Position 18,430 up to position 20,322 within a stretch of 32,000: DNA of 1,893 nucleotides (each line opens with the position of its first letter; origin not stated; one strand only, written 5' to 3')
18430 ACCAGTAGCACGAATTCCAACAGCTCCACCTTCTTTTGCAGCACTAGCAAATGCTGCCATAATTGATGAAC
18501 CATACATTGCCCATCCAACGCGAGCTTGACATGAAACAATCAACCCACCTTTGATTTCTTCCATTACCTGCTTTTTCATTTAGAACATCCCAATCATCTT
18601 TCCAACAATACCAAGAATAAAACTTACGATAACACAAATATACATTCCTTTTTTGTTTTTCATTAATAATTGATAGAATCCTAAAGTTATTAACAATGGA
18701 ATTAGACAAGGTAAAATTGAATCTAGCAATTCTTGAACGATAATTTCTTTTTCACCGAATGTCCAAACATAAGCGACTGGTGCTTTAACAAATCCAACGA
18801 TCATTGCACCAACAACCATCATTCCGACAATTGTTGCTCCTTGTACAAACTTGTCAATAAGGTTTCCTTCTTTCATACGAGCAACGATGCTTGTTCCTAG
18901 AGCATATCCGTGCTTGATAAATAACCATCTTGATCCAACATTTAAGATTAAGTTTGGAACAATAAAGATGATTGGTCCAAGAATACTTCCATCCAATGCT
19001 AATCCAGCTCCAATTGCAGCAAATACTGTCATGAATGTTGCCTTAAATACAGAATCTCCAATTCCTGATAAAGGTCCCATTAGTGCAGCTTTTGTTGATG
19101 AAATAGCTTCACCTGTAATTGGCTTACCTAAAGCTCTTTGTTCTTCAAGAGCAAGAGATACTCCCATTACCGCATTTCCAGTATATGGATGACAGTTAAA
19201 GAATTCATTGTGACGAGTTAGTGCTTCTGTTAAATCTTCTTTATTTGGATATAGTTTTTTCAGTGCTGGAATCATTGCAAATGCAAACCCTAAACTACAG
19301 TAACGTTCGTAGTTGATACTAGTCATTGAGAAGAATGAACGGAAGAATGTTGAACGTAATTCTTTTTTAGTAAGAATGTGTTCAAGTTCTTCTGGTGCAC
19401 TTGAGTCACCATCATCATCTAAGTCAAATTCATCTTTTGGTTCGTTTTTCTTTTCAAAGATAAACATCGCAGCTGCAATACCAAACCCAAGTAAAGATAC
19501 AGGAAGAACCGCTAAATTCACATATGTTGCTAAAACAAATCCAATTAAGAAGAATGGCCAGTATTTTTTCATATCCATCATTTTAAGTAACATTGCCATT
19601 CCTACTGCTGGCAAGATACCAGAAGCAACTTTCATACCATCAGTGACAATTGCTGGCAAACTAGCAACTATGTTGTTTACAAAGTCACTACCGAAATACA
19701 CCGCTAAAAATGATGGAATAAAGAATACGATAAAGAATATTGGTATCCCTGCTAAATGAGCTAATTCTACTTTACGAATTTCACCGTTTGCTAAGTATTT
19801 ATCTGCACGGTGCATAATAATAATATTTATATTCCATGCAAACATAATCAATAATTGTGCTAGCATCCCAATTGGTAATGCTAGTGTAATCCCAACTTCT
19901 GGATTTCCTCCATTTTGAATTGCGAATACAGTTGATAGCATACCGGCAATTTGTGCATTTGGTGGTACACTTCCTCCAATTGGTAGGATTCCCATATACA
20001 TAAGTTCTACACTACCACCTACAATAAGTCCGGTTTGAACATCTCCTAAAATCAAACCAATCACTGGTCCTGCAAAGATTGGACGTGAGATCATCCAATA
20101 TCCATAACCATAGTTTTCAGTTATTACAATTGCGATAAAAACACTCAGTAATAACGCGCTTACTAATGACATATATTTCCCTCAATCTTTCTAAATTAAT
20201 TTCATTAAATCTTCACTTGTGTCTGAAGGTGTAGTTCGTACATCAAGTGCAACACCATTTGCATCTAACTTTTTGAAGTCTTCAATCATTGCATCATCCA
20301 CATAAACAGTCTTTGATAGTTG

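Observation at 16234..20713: IIA-less mannose-type PTS + NanE + MurQ + HAD operon: candidate undescribed route for an amino-sugar ether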

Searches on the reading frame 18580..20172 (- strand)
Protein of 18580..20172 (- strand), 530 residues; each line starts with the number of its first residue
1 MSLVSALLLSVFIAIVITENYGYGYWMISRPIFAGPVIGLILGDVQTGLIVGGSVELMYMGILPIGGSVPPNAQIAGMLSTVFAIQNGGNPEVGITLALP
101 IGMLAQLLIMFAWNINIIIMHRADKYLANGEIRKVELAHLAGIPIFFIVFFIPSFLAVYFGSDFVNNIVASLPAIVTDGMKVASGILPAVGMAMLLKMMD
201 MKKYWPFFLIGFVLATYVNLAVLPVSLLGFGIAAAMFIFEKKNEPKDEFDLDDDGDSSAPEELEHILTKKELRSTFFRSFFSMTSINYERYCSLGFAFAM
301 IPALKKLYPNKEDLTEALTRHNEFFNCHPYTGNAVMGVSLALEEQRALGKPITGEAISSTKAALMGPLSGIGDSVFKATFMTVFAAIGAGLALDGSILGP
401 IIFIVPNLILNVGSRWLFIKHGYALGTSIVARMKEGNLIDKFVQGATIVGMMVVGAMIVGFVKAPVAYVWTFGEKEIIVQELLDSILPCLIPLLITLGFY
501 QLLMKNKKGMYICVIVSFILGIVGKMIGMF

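Call 3: search_protein_families(library=pfam, proteins=[window:18580-20172:-])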
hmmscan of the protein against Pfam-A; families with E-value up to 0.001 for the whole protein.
window:18580-20172:- (530 aa): 2 families
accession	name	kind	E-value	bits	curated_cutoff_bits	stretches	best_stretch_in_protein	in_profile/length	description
PF03613.19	EIID-AGA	-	2.7e-89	299.3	25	1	267-530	2-265/265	PTS system mannose/fructose/sorbose family IID component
PF03609.19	EII-Sor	-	9e-76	254.8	26.3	1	4-234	2-232/233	PTS system sorbose-specific iic component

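Call 4: search_protein_families(library=ncbifam, proteins=[window:18580-20172:-])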
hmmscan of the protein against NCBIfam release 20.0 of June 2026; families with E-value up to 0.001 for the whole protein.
window:18580-20172:- (530 aa): 8 families
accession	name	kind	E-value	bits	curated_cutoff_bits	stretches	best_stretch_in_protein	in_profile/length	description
TIGR00828.1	EIID-AGA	subfamily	2.8e-69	233.4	292.75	1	267-529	3-270/271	mannose/fructose/sorbose PTS transporter subunit IID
NF008315.0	PRK11103.1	subfamily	8.4e-67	225.4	365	1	264-529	10-280/283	PTS mannose transporter subunit IID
NF040757.1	AgaW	equivalog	6.1e-64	215.8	300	1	23-246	14-237/249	PTS N-acetylgalactosamine transporter subunit IIC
TIGR00822.1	EII-Sor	subfamily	1.5e-57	194.9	339.85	1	14-242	15-243/267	mannose/fructose/sorbose PTS transporter subunit IIC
NF007289.1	PRK09757.1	equivalog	1.3e-51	175.6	300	1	2-239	2-239/241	PTS galactosamine transporter subunit IIC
NF007359.1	PRK09855.1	equivalog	2.9e-49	168.2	400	1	267-529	1-258/259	PTS galactosamine transporter subunit IID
NF011647.0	PRK15065.1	subfamily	1.1e-48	165.7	278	1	22-244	23-246/267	mannose/fructose/sorbose family PTS transporter subunit IIC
NF040760.1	AgaE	equivalog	1.2e-48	165.9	500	1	263-529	32-291/292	PTS N-acetylgalactosamine transporter subunit IID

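Call 8: find_encoding_contigs(protein=window:18580-20172:-, flank=10000, max_places=6)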
Protein window:18580-20172:- (530 aa): 5 contigs read that carry it; 3 places shown.
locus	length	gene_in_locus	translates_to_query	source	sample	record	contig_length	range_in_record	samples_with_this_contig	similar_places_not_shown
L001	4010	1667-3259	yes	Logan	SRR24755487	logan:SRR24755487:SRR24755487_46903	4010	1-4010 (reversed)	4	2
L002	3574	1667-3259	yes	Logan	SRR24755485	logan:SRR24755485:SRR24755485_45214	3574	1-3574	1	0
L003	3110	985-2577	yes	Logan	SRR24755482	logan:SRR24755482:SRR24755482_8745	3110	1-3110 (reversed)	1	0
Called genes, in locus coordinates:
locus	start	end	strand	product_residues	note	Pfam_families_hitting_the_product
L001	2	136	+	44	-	?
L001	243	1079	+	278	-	PF01418:HTH_6, PF13580:SIS_2 (faint), PF01380:SIS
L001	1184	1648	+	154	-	PF03830:PTSIIB_sorb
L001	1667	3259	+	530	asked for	PF03609:EII-Sor, PF03613:EIID-AGA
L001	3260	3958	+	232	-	PF03060:NMO (faint), PF04131:NanE, PF00977:His_biosynth (faint), PF00478:IMPDH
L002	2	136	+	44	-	?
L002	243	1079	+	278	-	PF01418:HTH_6, PF13580:SIS_2 (faint), PF01380:SIS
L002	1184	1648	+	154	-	PF03830:PTSIIB_sorb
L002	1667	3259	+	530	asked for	PF03609:EII-Sor, PF03613:EIID-AGA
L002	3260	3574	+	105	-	?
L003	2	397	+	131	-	?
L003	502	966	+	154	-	PF03830:PTSIIB_sorb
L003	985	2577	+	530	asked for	PF03609:EII-Sor, PF03613:EIID-AGA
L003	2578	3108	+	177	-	?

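Call 10: find_homologous_proteins(query=window:18580-20172:-, max_evalue=1e-20)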
Query window:18580-20172:- (530 aa): 223 proteins with E <= 1e-20 among 8000 candidates; the best 120 are listed.
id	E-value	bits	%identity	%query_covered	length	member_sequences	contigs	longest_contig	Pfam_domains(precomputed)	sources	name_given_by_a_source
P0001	0.0e+0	1135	98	100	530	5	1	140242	PF03613.20,PF03609.20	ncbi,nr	ncbi:PTS mannose/fructose/sorbose family IID subunit [Erysipelotrichaceae bacterium MTC7]|nr:PTS man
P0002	7.0e-290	980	82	100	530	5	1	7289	PF03613.20,PF03609.20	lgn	-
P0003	3.9e-283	958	81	100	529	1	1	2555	PF03613.20,PF03609.20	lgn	-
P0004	3.4e-274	928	77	100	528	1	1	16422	PF03613.20,PF03609.20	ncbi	ncbi:MAG: PTS system mannose/fructose/sorbose family transporter subunit IID [Longicatena sp.]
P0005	3.2e-272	922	79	100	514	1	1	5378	PF03613.20,PF03609.20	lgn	-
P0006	3.8e-265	898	75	100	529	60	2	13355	PF03613.20,PF03609.20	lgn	-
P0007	8.9e-264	894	74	99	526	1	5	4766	PF03613.20,PF03609.20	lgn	-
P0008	2.3e-263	893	75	99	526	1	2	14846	PF03613.20,PF03609.20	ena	-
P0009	1.0e-261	887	75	100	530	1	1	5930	PF03613.20,PF03609.20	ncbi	ncbi:MAG: PTS system mannose/fructose/sorbose family transporter subunit IID [Peptostreptococcaceae 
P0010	1.3e-261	887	74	99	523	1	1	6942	PF03613.20,PF03609.20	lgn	-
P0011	1.1e-260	884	73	100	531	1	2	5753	PF03613.20,PF03609.20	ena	-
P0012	1.8e-260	883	74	99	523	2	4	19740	PF03613.20,PF03609.20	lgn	-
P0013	2.5e-260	883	73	100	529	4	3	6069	PF03613.20,PF03609.20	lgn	-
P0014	5.2e-260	881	73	100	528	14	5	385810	PF03613.20,PF03609.20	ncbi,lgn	-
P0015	6.1e-260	881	74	99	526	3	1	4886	PF03613.20,PF03609.20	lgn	-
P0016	2.2e-259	879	74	99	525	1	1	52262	PF03613.20,PF03609.20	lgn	-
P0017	2.5e-259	879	72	100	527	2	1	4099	PF03613.20,PF03609.20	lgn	-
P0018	4.1e-258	875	73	99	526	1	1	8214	PF03613.20,PF03609.20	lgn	-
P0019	1.2e-256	870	73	99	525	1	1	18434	PF03613.20,PF03609.20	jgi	-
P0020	1.7e-256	870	73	99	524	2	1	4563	PF03613.20,PF03609.20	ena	-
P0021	1.2e-255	867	73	99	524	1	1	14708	PF03613.20,PF03609.20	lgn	-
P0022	6.2e-254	861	71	99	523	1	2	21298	PF03613.20,PF03609.20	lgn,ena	-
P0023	4.5e-253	859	72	100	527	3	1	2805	PF03613.20,PF03609.20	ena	-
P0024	3.5e-252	856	71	100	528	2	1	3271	PF03613.20,PF03609.20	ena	-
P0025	5.1e-252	855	72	99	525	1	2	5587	PF03613.20,PF03609.20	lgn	-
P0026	9.2e-252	854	71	100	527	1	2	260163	PF03613.20,PF03609.20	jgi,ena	-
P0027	3.3e-251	852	71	99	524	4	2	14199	PF03613.20,PF03609.20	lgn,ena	-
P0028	3.5e-251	852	71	100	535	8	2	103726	PF03613.20,PF03609.20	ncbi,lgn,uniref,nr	ncbi:PTS system, mannose-specific IID component [Clostridium amylolyticum]|uniref:PTS system, mannos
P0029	3.0e-250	849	70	100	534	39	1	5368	PF03613.20,PF03609.20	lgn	-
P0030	1.3e-249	847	69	100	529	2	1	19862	PF03613.20,PF03609.20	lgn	-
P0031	2.4e-247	840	69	100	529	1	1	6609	PF03613.20,PF03609.20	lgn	-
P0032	6.3e-246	835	70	100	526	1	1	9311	PF03613.20,PF03609.20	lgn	-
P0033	1.0e-243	828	68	100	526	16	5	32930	PF03613.20,PF03609.20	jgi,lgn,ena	-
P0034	2.7e-243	826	68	100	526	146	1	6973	PF03613.20,PF03609.20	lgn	-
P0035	4.4e-242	822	68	100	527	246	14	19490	PF03613.20,PF03609.20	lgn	-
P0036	6.8e-240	815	67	100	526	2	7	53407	PF03613.20,PF03609.20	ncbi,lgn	-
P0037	1.7e-239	814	67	100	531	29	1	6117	PF03613.20,PF03609.20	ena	-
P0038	2.1e-239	814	67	100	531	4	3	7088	PF03613.20,PF03609.20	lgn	-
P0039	7.3e-239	812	67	100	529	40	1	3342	PF03613.20,PF03609.20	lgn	-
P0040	2.4e-237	807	67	100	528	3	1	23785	PF03613.20,PF03609.20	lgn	-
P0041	5.3e-236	802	66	100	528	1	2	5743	PF03613.20,PF03609.20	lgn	-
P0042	1.7e-235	801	67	100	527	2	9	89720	PF03613.20,PF03609.20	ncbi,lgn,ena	-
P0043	2.2e-235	800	66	100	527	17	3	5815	PF03613.20,PF03609.20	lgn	-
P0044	1.3e-234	798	67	100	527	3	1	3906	PF03613.20,PF03609.20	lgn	-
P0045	1.9e-234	797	66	100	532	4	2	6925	PF03613.20,PF03609.20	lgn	-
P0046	1.2e-233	795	66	100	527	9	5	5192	PF03613.20,PF03609.20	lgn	-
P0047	6.6e-232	789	67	100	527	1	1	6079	PF03613.20,PF03609.20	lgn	-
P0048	1.3e-231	788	66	100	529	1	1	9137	PF03613.20,PF03609.20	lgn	-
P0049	1.9e-231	787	66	100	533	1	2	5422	PF03613.20,PF03609.20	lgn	-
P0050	2.5e-231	787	67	100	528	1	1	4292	PF03613.20,PF03609.20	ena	-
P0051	2.8e-231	787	67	100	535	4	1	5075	PF03613.20,PF03609.20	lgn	-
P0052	1.1e-230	785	65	98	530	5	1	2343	PF03613.20,PF03609.20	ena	-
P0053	1.8e-230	784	66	100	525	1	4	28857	PF03613.20,PF03609.20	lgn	-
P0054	7.8e-230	782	65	100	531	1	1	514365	PF03613.20,PF03609.20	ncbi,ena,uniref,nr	ncbi:PTS system mannose/fructose/sorbose family transporter subunit IID [Erysipelothrix aquatica]|un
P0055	2.1e-229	781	66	100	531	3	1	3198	PF03613.20,PF03609.20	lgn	-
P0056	2.7e-229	780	65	100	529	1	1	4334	PF03613.20,PF03609.20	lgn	-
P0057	2.8e-229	780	66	100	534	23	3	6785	PF03613.20,PF03609.20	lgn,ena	-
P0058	2.9e-229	780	65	100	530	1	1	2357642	PF03613.20,PF03609.20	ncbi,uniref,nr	ncbi:PTS mannose/fructose/sorbose family IID subunit [Erysipelothrix sp. HDW6C]|uniref:PTS system ma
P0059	9.5e-229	778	67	100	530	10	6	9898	PF03613.20,PF03609.20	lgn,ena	-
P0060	5.7e-228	776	66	100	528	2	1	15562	PF03613.20,PF03609.20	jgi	jgi:PTS system mannose-specific IID component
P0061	1.8e-227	774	66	100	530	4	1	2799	PF03613.20,PF03609.20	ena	-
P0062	1.1e-226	772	65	100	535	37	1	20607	PF03613.20,PF03609.20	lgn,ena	-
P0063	3.0e-226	770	66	100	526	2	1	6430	PF03613.20,PF03609.20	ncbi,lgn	-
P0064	3.5e-226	770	65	100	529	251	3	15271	PF03613.20,PF03609.20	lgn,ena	-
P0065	4.4e-226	770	65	100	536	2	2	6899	PF03613.20,PF03609.20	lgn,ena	-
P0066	1.4e-225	768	64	100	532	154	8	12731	PF03613.20,PF03609.20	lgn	-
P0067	3.0e-225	767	65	100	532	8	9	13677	PF03613.20,PF03609.20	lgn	-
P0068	1.6e-224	764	64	100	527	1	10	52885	PF03613.20,PF03609.20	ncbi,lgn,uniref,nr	ncbi:PTS system mannose/fructose/sorbose family transporter subunit IID [Heyndrickxia sporothermodur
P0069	4.4e-224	763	65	100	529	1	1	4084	PF03613.20,PF03609.20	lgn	-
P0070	2.5e-223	760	64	98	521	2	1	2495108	PF03613.20,PF03609.20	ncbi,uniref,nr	ncbi:PTS system mannose/fructose/sorbose family transporter subunit IID [Erysipelothrix larvae]|unir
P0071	5.7e-222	756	66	99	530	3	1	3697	PF03613.20,PF03609.20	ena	-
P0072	3.2e-221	754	64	100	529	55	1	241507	PF03613.20,PF03609.20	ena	-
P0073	4.0e-221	753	65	100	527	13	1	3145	PF03613.20,PF03609.20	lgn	-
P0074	1.6e-220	751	62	100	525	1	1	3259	PF03613.20,PF03609.20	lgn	-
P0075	2.7e-220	750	64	99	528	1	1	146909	PF03613.20,PF03609.20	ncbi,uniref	ncbi:PTS system mannose/fructose/sorbose family transporter subunit IID [Brevibacillus sp. B_LB10_24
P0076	5.3e-220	749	63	100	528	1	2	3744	PF03613.20,PF03609.20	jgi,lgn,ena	-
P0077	5.6e-220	749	64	100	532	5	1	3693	PF03613.20,PF03609.20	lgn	-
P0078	4.3e-219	746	65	100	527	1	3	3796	PF03613.20,PF03609.20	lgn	-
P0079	8.7e-219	745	65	100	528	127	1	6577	PF03613.20,PF03609.20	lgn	-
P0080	2.6e-218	744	64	100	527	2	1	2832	PF03613.20,PF03609.20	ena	-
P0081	3.3e-218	744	64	100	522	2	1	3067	PF03613.20,PF03609.20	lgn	-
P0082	5.5e-218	743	63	100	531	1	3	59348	PF03613.20,PF03609.20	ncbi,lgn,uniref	ncbi:PTS system mannose/fructose/sorbose family transporter subunit IID [Camelliibacillus cellulosil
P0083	1.6e-217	741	62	100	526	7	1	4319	PF03613.20,PF03609.20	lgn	-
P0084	5.1e-216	736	63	98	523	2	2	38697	PF03613.20,PF03609.20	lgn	-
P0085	5.1e-216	736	63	98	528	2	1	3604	PF03613.20,PF03609.20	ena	-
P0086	4.6e-215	733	64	100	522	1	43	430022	PF03613.20,PF03609.20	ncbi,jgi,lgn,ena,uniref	ncbi:MAG: PTS system mannose/fructose/sorbose family transporter subunit IID [Miniphocaeibacter sp.]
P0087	8.2e-215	732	62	100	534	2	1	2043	PF03613.20,PF03609.20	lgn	-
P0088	9.9e-214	729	64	99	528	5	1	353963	PF03613.20,PF03609.20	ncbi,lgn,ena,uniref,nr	ncbi:PTS system mannose/fructose/sorbose family transporter subunit IID [Bacillus sp. mrc49]|uniref:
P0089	2.4e-213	728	65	98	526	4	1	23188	PF03613.20,PF03609.20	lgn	-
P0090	3.1e-213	727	61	99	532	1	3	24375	PF03613.20,PF03609.20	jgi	jgi:mannose/fructose/N-acetylgalactosamine-specific phosphotransferase system component IID/mannose/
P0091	9.0e-213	726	61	99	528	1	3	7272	PF03613.20,PF03609.20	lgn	-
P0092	1.3e-212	725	60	100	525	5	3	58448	PF03613.20,PF03609.20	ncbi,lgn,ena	-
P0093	2.8e-212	724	63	99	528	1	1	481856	PF03613.20,PF03609.20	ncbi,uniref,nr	ncbi:PTS system mannose/fructose/sorbose family transporter subunit IID [Peribacillus sp. SI8-4]|uni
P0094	3.8e-212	724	62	99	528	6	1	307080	PF03613.20,PF03609.20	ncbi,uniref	ncbi:PTS system mannose/fructose/sorbose family transporter subunit IID [Peribacillus muralis]|unire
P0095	7.5e-211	719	60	100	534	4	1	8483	PF03613.20,PF03609.20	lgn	-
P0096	1.7e-210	718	62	100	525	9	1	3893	PF03613.20,PF03609.20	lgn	-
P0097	4.0e-209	714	60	100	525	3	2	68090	PF03613.20,PF03609.20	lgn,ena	-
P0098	1.1e-208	712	62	100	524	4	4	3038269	PF03613.20,PF03609.20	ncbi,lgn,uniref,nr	ncbi:PTS system mannose/fructose/sorbose family transporter subunit IID [Enterococcus gilvus]|uniref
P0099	1.1e-207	709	62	99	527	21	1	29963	PF03613.20,PF03609.20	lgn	-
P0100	1.9e-207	708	61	100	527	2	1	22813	PF03613.20,PF03609.20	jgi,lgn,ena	jgi:mannose/fructose/N-acetylgalactosamine-specific phosphotransferase system component IID/mannose/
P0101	5.8e-207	706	62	100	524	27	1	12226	PF03613.20,PF03609.20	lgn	-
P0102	3.0e-206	704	62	100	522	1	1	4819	PF03613.20,PF03609.20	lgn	-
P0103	3.4e-205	701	60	100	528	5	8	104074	PF03613.20,PF03609.20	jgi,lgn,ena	jgi:mannose/fructose/N-acetylgalactosamine-specific phosphotransferase system component IID/mannose/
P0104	5.1e-205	700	58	99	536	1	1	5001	PF03613.20,PF03609.20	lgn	-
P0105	9.8e-205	699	62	100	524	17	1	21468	PF03613.20,PF03609.20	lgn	-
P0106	1.2e-203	696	59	97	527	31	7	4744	PF03613.20,PF03609.20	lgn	-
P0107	6.3e-202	690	57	99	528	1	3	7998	PF03613.20,PF03609.20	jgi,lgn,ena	jgi:PTS system mannose-specific IID component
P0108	1.6e-201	688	60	98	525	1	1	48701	PF03613.20,PF03609.20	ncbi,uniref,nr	ncbi:PTS system mannose/fructose/sorbose family transporter subunit IID [Lacticaseibacillus daqingen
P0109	2.8e-200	684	57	100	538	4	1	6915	PF03613.20,PF03609.20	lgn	-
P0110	9.0e-200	683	57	100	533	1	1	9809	PF03613.20,PF03609.20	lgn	-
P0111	2.0e-198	678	59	100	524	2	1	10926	PF03613.20,PF03609.20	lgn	-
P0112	2.0e-198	678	59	96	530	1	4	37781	PF03613.20,PF03609.20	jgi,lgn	jgi:mannose/fructose/sorbose-specific phosphotransferase system IID component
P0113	4.9e-198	677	59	98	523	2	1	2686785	PF03613.20,PF03609.20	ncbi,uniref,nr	ncbi:PTS system mannose/fructose/sorbose family transporter subunit IID [Lacticaseibacillus pantheri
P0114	1.3e-196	672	57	99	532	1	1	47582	PF03613.20,PF03609.20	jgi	jgi:mannose/fructose/sorbose-specific phosphotransferase system IID component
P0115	6.2e-193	660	79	70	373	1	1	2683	PF03613.20,PF03609.20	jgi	jgi:PTS system mannose-specific IID component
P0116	4.4e-186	638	55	99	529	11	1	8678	PF03613.20,PF03609.20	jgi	jgi:mannose/fructose/N-acetylgalactosamine-specific phosphotransferase system component IID/mannose/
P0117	1.4e-171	590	51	98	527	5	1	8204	PF03613.20,PF03609.20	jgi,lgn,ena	-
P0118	2.6e-170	586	62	79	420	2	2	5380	PF03613.20,PF03609.20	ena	-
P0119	9.7e-168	577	69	70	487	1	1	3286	PF03613.20,PF03609.20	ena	-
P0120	1.1e-164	567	68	69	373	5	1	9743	PF03613.20,PF03609.20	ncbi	-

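Call 12: find_related_loci(query=A1, collection=genome_contigs, flank=10000)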
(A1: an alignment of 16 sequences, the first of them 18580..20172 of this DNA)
Query A1 (530 aa) in genome_contigs; peptide patterns used: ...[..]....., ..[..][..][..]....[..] (x = any residue, [..] = any of these).
190 stretches matched a pattern; 175 encode a relative of the query (tblastn E <= 1e-3); the best 80 are kept; 79 distinct loci.
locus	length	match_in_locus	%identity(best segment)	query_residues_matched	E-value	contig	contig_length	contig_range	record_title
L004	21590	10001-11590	98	1-530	0e+0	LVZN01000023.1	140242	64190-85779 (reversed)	Erysipelotrichaceae bacterium MTC7 Contig_3, whole genome shotgun sequence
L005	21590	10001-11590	83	1-530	0e+0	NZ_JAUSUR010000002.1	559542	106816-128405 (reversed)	Breznakia pachnodae strain DSM 16784 Ga0480556_02, whole genome shotgun sequence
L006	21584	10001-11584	73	1-530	0e+0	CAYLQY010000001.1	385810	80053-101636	MAG TPA_asm: uncultured Erysipelotrichaceae bacterium isolate SRP242652_co2_199 genome assembly, contig: NODE_6_length_3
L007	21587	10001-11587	76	1-530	0e+0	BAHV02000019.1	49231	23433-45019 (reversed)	Clostridiales bacterium VE202-08 DNA, contig: VE202-08_contig00019, whole genome shotgun sequence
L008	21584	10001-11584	73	1-530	0e+0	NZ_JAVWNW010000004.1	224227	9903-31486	MAG: Anaerorhabdus sp. isolate CGS3Y1-bin16 NODE_31_length_224227_cov_101.562804, whole genome shotgun sequence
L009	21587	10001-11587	75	1-530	0e+0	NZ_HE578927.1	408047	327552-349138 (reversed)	Dielma fastidiosa strain type strain: JC13, whole genome shotgun sequence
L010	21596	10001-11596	71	4-530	0e+0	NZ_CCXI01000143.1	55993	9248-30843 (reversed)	Clostridium polynesiense strain MS1, whole genome shotgun sequence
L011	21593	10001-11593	70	4-530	0e+0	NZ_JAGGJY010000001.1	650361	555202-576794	Clostridium tertium strain DSM 2485 Ga0454102_01, whole genome shotgun sequence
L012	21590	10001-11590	68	1-530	0e+0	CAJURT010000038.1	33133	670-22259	MAG TPA_asm: uncultured Lachnospiraceae bacterium isolate MGBC164417 genome assembly, contig: MGBC164417.38, whole genom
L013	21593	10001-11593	65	1-530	0e+0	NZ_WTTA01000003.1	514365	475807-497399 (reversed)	Erysipelothrix aquatica strain 181008240 NODE_3_length_514365_cov_63.235733, whole genome shotgun sequence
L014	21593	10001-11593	67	1-530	0e+0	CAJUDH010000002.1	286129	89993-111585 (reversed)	MAG TPA_asm: uncultured Lachnospiraceae bacterium isolate MGBC129914 genome assembly, contig: MGBC129914.2, whole genome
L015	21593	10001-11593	67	1-530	0e+0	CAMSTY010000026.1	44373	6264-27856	MAG TPA_asm: uncultured bacterium isolate SRR12358617_bin.33_metawrap_v1.3_MAG genome assembly, contig: NODE.270_length_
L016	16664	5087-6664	67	1-529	0e+0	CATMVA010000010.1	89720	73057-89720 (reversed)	MAG TPA_asm: uncultured Oscillospiraceae bacterium isolate MGG29820_1678865759 genome assembly, contig: shHF8_262, whole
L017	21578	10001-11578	68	1-530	0e+0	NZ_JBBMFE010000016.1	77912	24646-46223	Laedolimicola intestinihominis strain CLA-AA-H132 CLAAAH132_contig_16_length_77912, whole genome shotgun sequence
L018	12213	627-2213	66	1-530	0e+0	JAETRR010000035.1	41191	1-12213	MAG: Lachnoclostridium sp. isolate S30_Bin3 scaffold_976, whole genome shotgun sequence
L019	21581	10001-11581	68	1-530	0e+0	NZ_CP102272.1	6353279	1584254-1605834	[Clostridium] asparagiforme DSM 15981 chromosome, complete genome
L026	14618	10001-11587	65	1-530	0e+0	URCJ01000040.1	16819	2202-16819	uncultured Solobacterium sp. isolate UMGS869 genome assembly, contig: NODE_964_length_16819_cov_3.405393, whole genome s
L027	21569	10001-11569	64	1-527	0e+0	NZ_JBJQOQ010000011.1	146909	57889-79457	Brevibacillus sp. B_LB10_24 Scaffold11, whole genome shotgun sequence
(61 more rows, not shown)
